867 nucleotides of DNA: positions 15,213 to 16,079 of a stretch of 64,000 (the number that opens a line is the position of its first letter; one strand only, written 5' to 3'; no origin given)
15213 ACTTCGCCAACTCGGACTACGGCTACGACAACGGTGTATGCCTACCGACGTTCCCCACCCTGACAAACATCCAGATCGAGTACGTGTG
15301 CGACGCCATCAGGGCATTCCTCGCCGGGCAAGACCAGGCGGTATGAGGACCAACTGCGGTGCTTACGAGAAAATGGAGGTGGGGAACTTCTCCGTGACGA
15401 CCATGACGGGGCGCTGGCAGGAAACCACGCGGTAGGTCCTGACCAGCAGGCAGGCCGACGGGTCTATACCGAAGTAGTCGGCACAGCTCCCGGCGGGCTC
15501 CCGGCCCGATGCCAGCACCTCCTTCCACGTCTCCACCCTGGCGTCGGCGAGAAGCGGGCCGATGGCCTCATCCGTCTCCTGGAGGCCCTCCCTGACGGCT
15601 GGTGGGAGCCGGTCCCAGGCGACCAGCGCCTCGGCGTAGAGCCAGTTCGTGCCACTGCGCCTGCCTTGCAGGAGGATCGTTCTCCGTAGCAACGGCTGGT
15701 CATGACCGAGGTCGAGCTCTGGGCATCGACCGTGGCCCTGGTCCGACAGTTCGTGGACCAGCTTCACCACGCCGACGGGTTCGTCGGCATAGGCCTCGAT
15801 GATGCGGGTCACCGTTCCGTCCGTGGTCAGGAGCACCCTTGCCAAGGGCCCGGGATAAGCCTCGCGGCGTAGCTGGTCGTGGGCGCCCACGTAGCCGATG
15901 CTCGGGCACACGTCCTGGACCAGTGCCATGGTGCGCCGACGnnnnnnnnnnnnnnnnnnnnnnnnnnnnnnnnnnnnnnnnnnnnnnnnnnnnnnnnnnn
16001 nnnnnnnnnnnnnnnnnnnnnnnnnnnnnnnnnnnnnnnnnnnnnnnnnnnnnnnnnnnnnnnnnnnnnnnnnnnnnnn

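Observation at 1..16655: PKS-less gene cluster with p-HBAD-like logic: chorismate lyase, FadD22-like loader, 3x GT1 plus GT2, amino-sugar and sulfation genes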

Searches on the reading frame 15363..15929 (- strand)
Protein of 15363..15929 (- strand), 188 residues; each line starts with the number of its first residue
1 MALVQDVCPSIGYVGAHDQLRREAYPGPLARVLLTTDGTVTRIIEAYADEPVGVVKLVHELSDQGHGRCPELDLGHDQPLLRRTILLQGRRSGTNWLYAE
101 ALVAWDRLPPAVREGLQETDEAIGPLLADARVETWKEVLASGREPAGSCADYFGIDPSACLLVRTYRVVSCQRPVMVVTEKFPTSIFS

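Call 6: search_protein_families(library=pfam, proteins=[window:15363-15929:-], max_evalue=0.01)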
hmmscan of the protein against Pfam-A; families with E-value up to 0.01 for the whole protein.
window:15363-15929:- (188 aa): 1 family
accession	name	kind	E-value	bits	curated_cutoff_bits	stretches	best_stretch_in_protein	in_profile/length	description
PF01947.21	Rv2949c-like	-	2.6e-14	53.9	22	1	34-185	1-144/149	Chorismate pyruvate-lyase Rv2949c-like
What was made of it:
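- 15363..15929 (-): Chorismate pyruvate-lyase family protein (PF01947, Rv2949c-like). 53.9 bits against a cut-off of 22 (call 6).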

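Call 7: search_protein_families(library=ncbifam, proteins=[window:15363-15929:-], max_evalue=0.01)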
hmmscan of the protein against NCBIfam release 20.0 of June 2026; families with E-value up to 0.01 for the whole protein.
window:15363-15929:- (188 aa): 1 family
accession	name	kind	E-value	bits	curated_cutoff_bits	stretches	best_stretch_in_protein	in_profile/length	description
NF037993.1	cyano_chori_ly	equivalog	1.2e-06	28.4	175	1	28-183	20-168/176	chorismate lyase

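Call 10: find_encoding_contigs(protein=window:15363-15929:-, flank=10000, max_places=6)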
Protein window:15363-15929:- (188 aa): 1 contig read that carries it; 1 place shown.
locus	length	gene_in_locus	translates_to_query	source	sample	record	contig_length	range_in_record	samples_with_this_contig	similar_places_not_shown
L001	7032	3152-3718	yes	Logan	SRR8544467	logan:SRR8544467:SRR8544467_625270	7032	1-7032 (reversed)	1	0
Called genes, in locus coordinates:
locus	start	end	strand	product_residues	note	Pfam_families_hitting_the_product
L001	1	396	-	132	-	?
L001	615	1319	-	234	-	-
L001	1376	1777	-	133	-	-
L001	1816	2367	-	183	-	-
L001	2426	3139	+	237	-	PF17837:4PPT_N, PF01648:ACPS (weak)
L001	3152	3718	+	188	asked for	PF01947:Rv2949c-like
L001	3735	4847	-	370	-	PF01041:DegT_DnrJ_EryC1, PF00155:Aminotran_1_2 (weak), PF00266:Aminotran_5 (faint)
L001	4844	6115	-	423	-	PF21036:EryCIII-like_N (faint), PF00201:UDPGT (weak), PF06722:EryCIII-like_C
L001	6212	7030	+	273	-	?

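Call 25: find_homologous_proteins(query=window:15363-15929:-, max_evalue=0.001)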
Query window:15363-15929:- (188 aa): 36 proteins with E <= 0.001 among 329 candidates.
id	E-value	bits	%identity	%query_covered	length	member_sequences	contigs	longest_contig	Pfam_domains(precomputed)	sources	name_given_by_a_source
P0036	2.0e-122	424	100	100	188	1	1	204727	PF01947.22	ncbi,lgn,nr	ncbi:MAG TPA: chorismate pyruvate-lyase family protein [Acidimicrobiales bacterium]|nr:chorismate py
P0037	3.4e-58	215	59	94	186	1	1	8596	PF01947.22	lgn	-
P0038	6.7e-51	191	63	79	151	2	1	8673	PF01947.22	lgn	-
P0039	5.1e-46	175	55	85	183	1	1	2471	PF01947.22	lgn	-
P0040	3.4e-45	172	54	85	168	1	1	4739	PF01947.22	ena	-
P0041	2.4e-44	169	53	85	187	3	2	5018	PF01947.22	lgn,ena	-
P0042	5.5e-42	162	54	88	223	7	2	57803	PF01947.22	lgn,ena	-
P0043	3.2e-41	159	54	84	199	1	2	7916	PF01947.22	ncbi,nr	ncbi:MAG: chorismate pyruvate-lyase family protein [Actinomycetota bacterium]|nr:chorismate pyruvate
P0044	4.8e-41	159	49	86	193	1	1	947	PF04345.18,PF01947.22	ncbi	-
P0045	9.9e-41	158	52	84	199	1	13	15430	PF01947.22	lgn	-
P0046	1.3e-40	157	53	84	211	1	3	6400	PF01947.22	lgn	-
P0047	4.4e-40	156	52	85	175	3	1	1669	PF01947.22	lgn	-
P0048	1.6e-39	154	50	84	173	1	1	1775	PF01947.22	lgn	-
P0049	2.3e-39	153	49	85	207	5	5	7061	PF01947.22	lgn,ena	-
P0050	3.2e-39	153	50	85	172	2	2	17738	PF01947.22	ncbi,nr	ncbi:MAG: chorismate pyruvate-lyase family protein [Actinomycetota bacterium]|nr:chorismate pyruvate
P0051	3.8e-39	152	52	83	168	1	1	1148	PF01947.22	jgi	jgi:chorismate-pyruvate lyase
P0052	5.8e-39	152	50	89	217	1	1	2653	PF01947.22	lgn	-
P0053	1.4e-38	151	47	85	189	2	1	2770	PF01947.22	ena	-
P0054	8.9e-38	148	50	84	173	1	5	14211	PF01947.22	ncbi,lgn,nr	ncbi:MAG: chorismate pyruvate-lyase family protein [Actinomycetota bacterium]|nr:chorismate pyruvate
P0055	1.2e-36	144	51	85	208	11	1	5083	PF01947.22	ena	-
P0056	1.6e-36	144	50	86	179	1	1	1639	PF01947.22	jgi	jgi:chorismate-pyruvate lyase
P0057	2.6e-35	140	46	84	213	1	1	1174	PF01947.22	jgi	jgi:chorismate-pyruvate lyase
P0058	2.7e-35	140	48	85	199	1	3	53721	PF01947.22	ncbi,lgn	-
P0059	5.5e-35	139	49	84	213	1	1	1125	PF01947.22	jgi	jgi:chorismate-pyruvate lyase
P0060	7.5e-34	135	45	84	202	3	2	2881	PF01947.22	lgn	-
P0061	2.4e-33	134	49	84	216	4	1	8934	PF01947.22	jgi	jgi:chorismate-pyruvate lyase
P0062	2.4e-33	134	45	85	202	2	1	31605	PF01947.22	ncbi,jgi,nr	ncbi:MAG: chorismate pyruvate-lyase family protein [Desulfococcaceae bacterium]|jgi:chorismate-pyruv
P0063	5.6e-21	93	40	86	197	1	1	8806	PF01947.22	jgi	-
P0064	3.5e-20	91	37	91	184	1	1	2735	PF01947.22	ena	-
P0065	1.8e-19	88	40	86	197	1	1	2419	PF01947.22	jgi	-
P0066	2.7e-13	68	33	85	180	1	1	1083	PF01947.22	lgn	-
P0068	1.6e-8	53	28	85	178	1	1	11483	PF01947.22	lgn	-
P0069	3.6e-7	48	29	81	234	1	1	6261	PF01947.22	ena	-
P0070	4.8e-7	48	34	82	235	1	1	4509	PF01947.22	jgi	jgi:chorismate-pyruvate lyase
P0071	3.8e-6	45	30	82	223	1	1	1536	PF01947.22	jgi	jgi:chorismate-pyruvate lyase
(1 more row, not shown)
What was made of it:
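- On Chorismate pyruvate-lyase, Rv2949c-like (Pfam PF01947): All 36 homologs carry PF01947 (call 25).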

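Call 26: find_encoding_contigs(protein=P0042, flank=10000, max_places=2)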
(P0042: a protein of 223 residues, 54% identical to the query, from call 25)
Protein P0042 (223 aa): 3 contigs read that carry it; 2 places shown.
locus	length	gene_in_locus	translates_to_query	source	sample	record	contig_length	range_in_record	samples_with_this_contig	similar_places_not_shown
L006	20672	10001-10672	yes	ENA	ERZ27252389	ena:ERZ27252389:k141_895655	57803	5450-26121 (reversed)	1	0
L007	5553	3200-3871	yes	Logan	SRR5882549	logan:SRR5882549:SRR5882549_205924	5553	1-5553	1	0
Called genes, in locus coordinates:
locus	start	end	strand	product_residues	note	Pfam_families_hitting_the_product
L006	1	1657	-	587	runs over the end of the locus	PF01078:Mg_chelatase (faint), PF20703:nSTAND1 (faint), PF00005:ABC_tran, PF01935:DUF87 (faint), PF02463:SMC_N (weak), PF13304:AAA_21, PF08352:oligo_HPY, PF00005:ABC_tran, +6 more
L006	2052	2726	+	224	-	PF17837:4PPT_N, PF01648:ACPS (weak)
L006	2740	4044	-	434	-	PF00152:tRNA-synt_2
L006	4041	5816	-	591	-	PF00501:AMP-binding, PF13193:AMP-binding_C, PF00550:PP-binding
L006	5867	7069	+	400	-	PF13579:Glyco_trans_4_4 (weak), PF21036:EryCIII-like_N, PF06722:EryCIII-like_C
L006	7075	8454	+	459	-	PF00202:Aminotran_3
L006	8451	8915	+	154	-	PF00903:Glyoxalase, PF13468:Glyoxalase_3 (faint), PF13669:Glyoxalase_4, PF18029:Glyoxalase_6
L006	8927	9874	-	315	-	PF00561:Abhydrolase_1, PF12146:Hydrolase_4, PF12697:Abhydrolase_6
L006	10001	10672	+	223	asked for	PF01947:Rv2949c-like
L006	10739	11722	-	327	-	PF13229:Beta_helix, PF05048:NosD, PF13229:Beta_helix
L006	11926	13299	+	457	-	PF05697:Trigger_N, PF05698:Trigger_C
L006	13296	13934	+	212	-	PF00574:CLP_protease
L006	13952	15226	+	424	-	PF06689:zf-C4_ClpX, PF05496:RuvB_N (weak), PF01078:Mg_chelatase (faint), PF00004:AAA, PF07724:AAA_2, PF07728:AAA_5 (weak), PF10431:ClpB_D2-small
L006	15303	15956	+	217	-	-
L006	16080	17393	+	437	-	PF08245:Mur_ligase_M, PF02875:Mur_ligase_C, PF27239:FOL3_C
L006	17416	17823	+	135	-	PF00334:NDK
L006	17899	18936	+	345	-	PF06723:MreB_Mbl, PF00022:Actin (weak), PF00012:HSP70, PF11104:PilM_2 (faint), PF14450:FtsA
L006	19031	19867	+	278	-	PF04085:MreC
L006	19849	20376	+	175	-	PF04093:MreD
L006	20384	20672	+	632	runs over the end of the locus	PF03717:PBP_dimer, PF00905:Transpeptidase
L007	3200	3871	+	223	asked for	PF01947:Rv2949c-like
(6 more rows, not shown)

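Call 27: find_encoding_contigs(protein=P0058, flank=10000, max_places=2)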
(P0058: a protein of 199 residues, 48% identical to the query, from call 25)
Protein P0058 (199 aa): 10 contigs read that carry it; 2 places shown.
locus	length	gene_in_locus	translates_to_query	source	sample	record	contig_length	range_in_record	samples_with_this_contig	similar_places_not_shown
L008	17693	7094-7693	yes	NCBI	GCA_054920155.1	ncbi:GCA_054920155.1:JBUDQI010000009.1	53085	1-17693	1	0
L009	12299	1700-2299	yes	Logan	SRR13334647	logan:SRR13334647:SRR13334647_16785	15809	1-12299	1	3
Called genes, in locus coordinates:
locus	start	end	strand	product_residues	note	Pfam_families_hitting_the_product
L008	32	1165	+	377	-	PF01145:Band_7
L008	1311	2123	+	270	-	-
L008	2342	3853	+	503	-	PF00501:AMP-binding, PF13193:AMP-binding_C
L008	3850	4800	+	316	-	PF02517:Rce1-like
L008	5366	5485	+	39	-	-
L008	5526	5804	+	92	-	PF00550:PP-binding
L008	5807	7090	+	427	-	PF04055:Radical_SAM, PF06969:HemN_C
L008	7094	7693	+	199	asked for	PF01947:Rv2949c-like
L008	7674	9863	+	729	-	PF00122:E1-E2_ATPase, PF00702:Hydrolase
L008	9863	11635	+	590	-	PF02543:Carbam_trans_N, PF16861:Carbam_trans_C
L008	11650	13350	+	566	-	PF00890:FAD_binding_2 (faint), PF01266:DAO (faint), PF05834:Lycopene_cycl (faint), PF04820:Trp_halogenase (weak)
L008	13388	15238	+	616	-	PF00668:Condensation, PF00550:PP-binding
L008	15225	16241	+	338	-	PF08100:Dimerisation, PF00891:Methyltransf_2, PF13489:Methyltransf_23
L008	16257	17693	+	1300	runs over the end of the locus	PF00109:ketoacyl-synt, PF02801:Ketoacyl-synt_C, PF16197:KAsynt_C_assoc, PF22336:RhiE-like_linker, PF22621:CurL-like_PKS_C, PF00698:Acyl_transf_1, PF00550:PP-binding, PF00975:Thioesterase, +2 more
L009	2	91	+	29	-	?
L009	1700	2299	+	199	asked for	PF01947:Rv2949c-like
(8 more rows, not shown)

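Call 28: find_encoding_contigs(protein=P0037, flank=10000, max_places=2)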
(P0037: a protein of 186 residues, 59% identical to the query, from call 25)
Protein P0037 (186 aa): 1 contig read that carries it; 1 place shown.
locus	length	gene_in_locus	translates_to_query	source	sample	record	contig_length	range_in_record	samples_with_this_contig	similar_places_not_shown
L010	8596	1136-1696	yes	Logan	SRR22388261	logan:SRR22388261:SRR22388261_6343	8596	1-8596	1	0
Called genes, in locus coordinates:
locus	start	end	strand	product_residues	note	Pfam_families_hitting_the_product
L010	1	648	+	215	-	?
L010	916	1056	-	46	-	-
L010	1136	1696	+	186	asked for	PF01947:Rv2949c-like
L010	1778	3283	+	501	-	PF00082:Peptidase_S8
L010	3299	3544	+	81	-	-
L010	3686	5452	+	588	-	PF00501:AMP-binding, PF13193:AMP-binding_C, PF00550:PP-binding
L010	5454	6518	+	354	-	PF01073:3Beta_HSD (weak), PF01370:Epimerase, PF02719:Polysacc_synt_2 (faint), PF04321:RmlD_sub_bind (weak), PF07993:NAD_binding_4 (faint), PF16363:GDP_Man_Dehyd, PF01370:Epimerase, PF16363:GDP_Man_Dehyd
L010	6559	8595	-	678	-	?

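Call 33: find_related_loci(query=A2, collection=genome_contigs, flank=10000)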
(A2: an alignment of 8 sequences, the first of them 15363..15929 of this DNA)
Query A2 (188 aa) in genome_contigs; peptide patterns used: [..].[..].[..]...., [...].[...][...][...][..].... (x = any residue, [..] = any of these).
88 stretches matched a pattern; 53 encode a relative of the query (tblastn E <= 1e-3); 53 distinct loci.
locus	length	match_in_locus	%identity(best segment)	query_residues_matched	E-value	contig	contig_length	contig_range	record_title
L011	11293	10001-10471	54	29-187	7e-47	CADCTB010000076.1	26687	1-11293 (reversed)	MAG: uncultured Acidimicrobiales bacterium isolate AVDCRST_MAG10 genome assembly, contig: NODE215, whole genome shotgun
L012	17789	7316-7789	51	27-185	1e-46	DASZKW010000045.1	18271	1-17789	MAG TPA_asm: Acidimicrobiales bacterium isolate SMAG_U5848 k141_2828487, whole genome shotgun sequence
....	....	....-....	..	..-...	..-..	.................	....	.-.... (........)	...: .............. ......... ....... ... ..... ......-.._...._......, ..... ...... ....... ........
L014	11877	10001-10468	51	31-187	2e-44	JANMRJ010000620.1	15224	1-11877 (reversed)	MAG: Acidimicrobiales bacterium isolate OTE_51_concoct_281_sub OTE_51_k141_4481357, whole genome shotgun sequence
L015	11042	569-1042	50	29-187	6e-44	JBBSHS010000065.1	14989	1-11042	MAG: Acidimicrobiales bacterium isolate LS3_sbin.12 LS3_sbin.12_K_920141_L_14989_cov_23.3578, whole genome shotgun seque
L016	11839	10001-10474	48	29-187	3e-43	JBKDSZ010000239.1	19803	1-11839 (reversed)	MAG: Cyanobacteriota bacterium isolate samp_4340_metabat2_51 samp_4340_1301845, whole genome shotgun sequence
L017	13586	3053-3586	44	12-187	7e-42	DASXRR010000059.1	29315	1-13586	MAG TPA_asm: Chloroflexota bacterium isolate SMAG_U4645 k141_1939506, whole genome shotgun sequence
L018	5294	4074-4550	48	29-188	6e-41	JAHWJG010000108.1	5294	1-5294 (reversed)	MAG: Actinomycetota bacterium isolate 0707_bin11 NODE_5206_length_5294_cov_175.715976, whole genome shotgun sequence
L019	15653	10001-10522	44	23-188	4e-40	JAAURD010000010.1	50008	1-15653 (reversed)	MAG: Chloroflexaceae bacterium isolate RM2_2_1 NODE_87_length_50008_cov_6.811171, whole genome shotgun sequence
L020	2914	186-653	47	31-187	8e-40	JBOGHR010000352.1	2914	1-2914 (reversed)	MAG: Acidimicrobiales bacterium isolate M3-S_metabat2.bin.196 k127_1711427, whole genome shotgun sequence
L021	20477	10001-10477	52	29-187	1e-39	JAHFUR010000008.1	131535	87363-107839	MAG: Acidimicrobiia bacterium isolate nzgw84 NODE_102_length_131536_cov_12.629852, whole genome shotgun sequence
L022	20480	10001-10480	42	27-187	2e-39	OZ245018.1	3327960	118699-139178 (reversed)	MAG: Gammaproteobacteria bacterium isolate 946ad2bf-fb27-4ec7-8787-b9044ac20274 genome assembly, chromosome: 1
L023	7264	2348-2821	46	29-187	3e-39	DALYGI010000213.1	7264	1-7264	MAG TPA_asm: Prochlorotrichaceae cyanobacterium CTOTU29312 NODE_593_length_7264_cov_5.833680, whole genome shotgun seque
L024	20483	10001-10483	45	27-188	3e-39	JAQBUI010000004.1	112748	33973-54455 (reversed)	MAG: Proteobacteria bacterium isolate casp150-mb.143 NODE_323_length_112748_cov_0.096974, whole genome shotgun sequence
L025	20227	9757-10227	46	29-187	2e-39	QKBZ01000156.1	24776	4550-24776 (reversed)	MAG: Beggiatoa sp. isolate SZUA-411 scaffold_11839, whole genome shotgun sequence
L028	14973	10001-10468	47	31-187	7e-39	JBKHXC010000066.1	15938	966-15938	MAG: Acidimicrobiia bacterium isolate N_bin.10.orig k127_305737, whole genome shotgun sequence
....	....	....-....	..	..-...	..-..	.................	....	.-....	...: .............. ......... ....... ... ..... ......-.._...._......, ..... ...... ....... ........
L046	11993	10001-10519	45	22-187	6e-34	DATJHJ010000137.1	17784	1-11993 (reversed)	MAG TPA_asm: Acidimicrobiales bacterium isolate SMAG_U15509 k141_3092157, whole genome shotgun sequence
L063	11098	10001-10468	48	31-187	7e-36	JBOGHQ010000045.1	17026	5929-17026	MAG: Acidimicrobiales bacterium isolate SC-S_metawrap_bin.62 k127_6376797, whole genome shotgun sequence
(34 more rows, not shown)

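Call 36: search_protein_families(library=pfam, proteins=[L021:1-1970:-, L021:2995-4272:+, L021:4281-4697:-, L021:4775-5785:+, L021:5782-6609:+, L021:6641-7105:+, L021:7647-8345:+, L021:8369-9835:-, L021:13644-14792:+, L021:15660-17423:-], max_evalue=0.001)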
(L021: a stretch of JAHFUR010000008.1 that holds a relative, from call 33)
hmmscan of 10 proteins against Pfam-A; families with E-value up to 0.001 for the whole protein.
L021:1-1970:- (656 aa): 2 families
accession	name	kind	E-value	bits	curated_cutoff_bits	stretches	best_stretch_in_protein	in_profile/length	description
PF00668.25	Condensation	-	1.2e-45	156.5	30.6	2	296-453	3-162/456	Condensation domain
PF00501.34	AMP-binding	-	4.6e-15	55.7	29.9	2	23-114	10-99/384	AMP-binding enzyme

L021:2995-4272:+ (425 aa): 1 family
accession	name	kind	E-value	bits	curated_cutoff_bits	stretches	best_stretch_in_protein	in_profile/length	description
PF00152.25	tRNA-synt_2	-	3.6e-70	236.9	25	1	104-419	4-307/308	tRNA synthetases class II (D, K and N)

L021:4281-4697:- (138 aa): 1 family
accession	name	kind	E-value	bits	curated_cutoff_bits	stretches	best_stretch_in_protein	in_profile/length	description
PF13115.11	YtkA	-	3.3e-07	31.3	25.9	1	48-119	12-84/85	YtkA-like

L021:4775-5785:+ (336 aa): 3 families
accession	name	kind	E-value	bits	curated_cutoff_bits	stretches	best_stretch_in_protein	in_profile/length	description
PF00005.33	ABC_tran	-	1.6e-30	106.9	25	1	50-193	2-137/137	ABC transporter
PF13304.12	AAA_21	-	5.6e-09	36.9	27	1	164-222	237-298/304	AAA domain, putative AbiEii toxin, Type IV TA system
PF02463.25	SMC_N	-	0.00042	20.2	40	0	164-228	136-206/220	RecF/RecN/SMC N terminal domain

L021:5782-6609:+ (275 aa): 1 family
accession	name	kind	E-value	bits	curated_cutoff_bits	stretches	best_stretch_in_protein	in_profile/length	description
PF01061.29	ABC2_membrane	-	1.5e-14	54.5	26.9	1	41-237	23-209/211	ABC-2 type transporter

L021:6641-7105:+ (154 aa): 1 family
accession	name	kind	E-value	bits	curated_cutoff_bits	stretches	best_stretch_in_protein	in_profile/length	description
PF13473.12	Cupredoxin_1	-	0.00014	22.2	27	1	36-82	18-63/104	Cupredoxin-like domain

L021:7647-8345:+ (232 aa): 2 families
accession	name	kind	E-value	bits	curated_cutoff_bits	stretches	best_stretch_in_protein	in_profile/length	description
PF00702.32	Hydrolase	-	1.8e-09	38.7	26.4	1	16-191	3-191/191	haloacid dehalogenase-like hydrolase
PF13419.12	HAD_2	-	3.3e-07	31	23.8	1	114-192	95-173/178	Haloacid dehalogenase-like hydrolase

L021:8369-9835:- (488 aa): 1 family
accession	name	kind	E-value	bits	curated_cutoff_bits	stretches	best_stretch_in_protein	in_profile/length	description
PF03098.20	An_peroxidase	-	1.3e-16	60.7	25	1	127-394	146-408/530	Animal haem peroxidase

L021:13644-14792:+ (382 aa): 3 families
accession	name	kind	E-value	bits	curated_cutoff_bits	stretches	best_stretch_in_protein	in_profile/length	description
PF13229.12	Beta_helix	-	2.4e-19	69.9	25.9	2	115-261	23-149/158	Right handed beta helix region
PF05048.19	NosD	-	1e-14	54.9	23.6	2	92-214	37-150/212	Periplasmic copper-binding protein (NosD)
PF07411.17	DUF1508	-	8.6e-05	22.8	22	1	14-45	3-32/48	Domain of unknown function (DUF1508)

L021:15660-17423:- (587 aa): 1 family
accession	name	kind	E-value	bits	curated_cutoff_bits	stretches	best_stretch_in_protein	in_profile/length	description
PF00496.27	SBP_bac_5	-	9.8e-60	203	32.4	1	120-469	3-345/368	Bacterial extracellular solute-binding proteins, family 5 Middle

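Call 37: search_protein_families(library=pfam, proteins=[L012:2-1492:+, L012:1608-2180:+, L012:3384-4805:+, L012:4802-5269:+, L012:5510-7015:-, L012:7854-8852:+, L012:9022-11115:+, L012:11122-14367:+, L012:14636-15571:+, L012:15837-17348:-], max_evalue=0.001)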
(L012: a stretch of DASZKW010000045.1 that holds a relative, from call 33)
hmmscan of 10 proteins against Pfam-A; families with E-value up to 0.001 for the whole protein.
L012:2-1492:+ (496 aa): 2 families
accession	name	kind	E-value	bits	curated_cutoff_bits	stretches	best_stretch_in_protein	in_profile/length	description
PF00152.25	tRNA-synt_2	-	5.6e-76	256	25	1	177-490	3-307/308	tRNA synthetases class II (D, K and N)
PF01409.25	tRNA-synt_2d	-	4.4e-05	23.5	19.8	0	463-484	214-235/246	tRNA synthetases class II core domain (F)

L012:1608-2180:+ (190 aa): 0 families

L012:3384-4805:+ (473 aa): 1 family
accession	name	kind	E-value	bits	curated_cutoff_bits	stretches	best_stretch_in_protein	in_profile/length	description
PF00202.27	Aminotran_3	-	1.8e-92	310.6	30.5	1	56-457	9-403/403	Aminotransferase class-III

L012:4802-5269:+ (155 aa): 4 families
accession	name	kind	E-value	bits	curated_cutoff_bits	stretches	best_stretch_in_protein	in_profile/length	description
PF13669.12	Glyoxalase_4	-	2e-13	51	27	1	9-123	1-101/109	Glyoxalase/Bleomycin resistance protein/Dioxygenase superfamily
PF18029.7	Glyoxalase_6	-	8.2e-10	39.7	23.6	1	11-118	2-87/106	Glyoxalase-like domain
PF00903.31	Glyoxalase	-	8.8e-09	36.2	20.6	1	8-145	2-121/121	Glyoxalase/Bleomycin resistance protein/Dioxygenase superfamily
PF22677.2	Ble-like_N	-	0.00053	20.1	24.5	0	10-30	4-24/41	Bleomycin resistance protein-like N-terminal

L012:5510-7015:- (501 aa): 0 families

L012:7854-8852:+ (332 aa): 3 families
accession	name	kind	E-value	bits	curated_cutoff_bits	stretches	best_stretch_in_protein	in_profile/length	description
PF13561.12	adh_short_C2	-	3.2e-32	112.4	27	1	34-265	6-229/236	Enoyl-(Acyl carrier protein) reductase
PF00106.31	adh_short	-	1.5e-29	103.3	26.6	1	25-221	1-188/195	short chain dehydrogenase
PF08659.16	KR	-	2.7e-10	40.9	22.6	1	27-190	3-156/180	KR domain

L012:9022-11115:+ (697 aa): 2 families
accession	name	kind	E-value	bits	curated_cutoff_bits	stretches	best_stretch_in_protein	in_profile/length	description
PF00501.34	AMP-binding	-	3.6e-66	224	29.9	1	197-538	7-384/384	AMP-binding enzyme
PF13193.12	AMP-binding_C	-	4e-15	56.9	24.5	1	588-664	1-76/76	AMP-binding enzyme C-terminal domain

L012:11122-14367:+ (1081 aa): 4 families
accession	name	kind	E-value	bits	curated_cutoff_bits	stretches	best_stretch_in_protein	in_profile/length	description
PF00501.34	AMP-binding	-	8.4e-79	265.6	29.9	1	15-374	1-384/384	AMP-binding enzyme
PF00668.25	Condensation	-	1.5e-54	185.8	30.6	1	630-1076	6-443/456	Condensation domain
PF00550.31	PP-binding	-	5.7e-17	62.2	20.8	1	538-600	2-66/67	Phosphopantetheine attachment site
PF13193.12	AMP-binding_C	-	1.4e-13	52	24.5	1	433-510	1-76/76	AMP-binding enzyme C-terminal domain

L012:14636-15571:+ (311 aa): 4 families
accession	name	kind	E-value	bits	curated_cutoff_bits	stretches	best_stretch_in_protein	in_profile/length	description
PF04539.22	Sigma70_r3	-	8.5e-20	71.1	25.3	1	157-231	2-76/78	Sigma-70 region 3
PF04542.20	Sigma70_r2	-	1.3e-19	70.2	24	1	79-144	3-68/71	Sigma-70 region 2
PF04545.22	Sigma70_r4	-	8.3e-19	67.3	24.1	1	246-298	2-50/50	Sigma-70, region 4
PF00140.25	Sigma70_r1_2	-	8e-10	39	22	1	12-40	1-29/34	Sigma-70 factor, region 1.2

L012:15837-17348:- (503 aa): 1 family
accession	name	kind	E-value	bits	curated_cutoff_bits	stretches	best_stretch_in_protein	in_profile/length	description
PF00589.27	Phage_integrase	-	1e-22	81.2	27.1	2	387-481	74-169/172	Phage integrase family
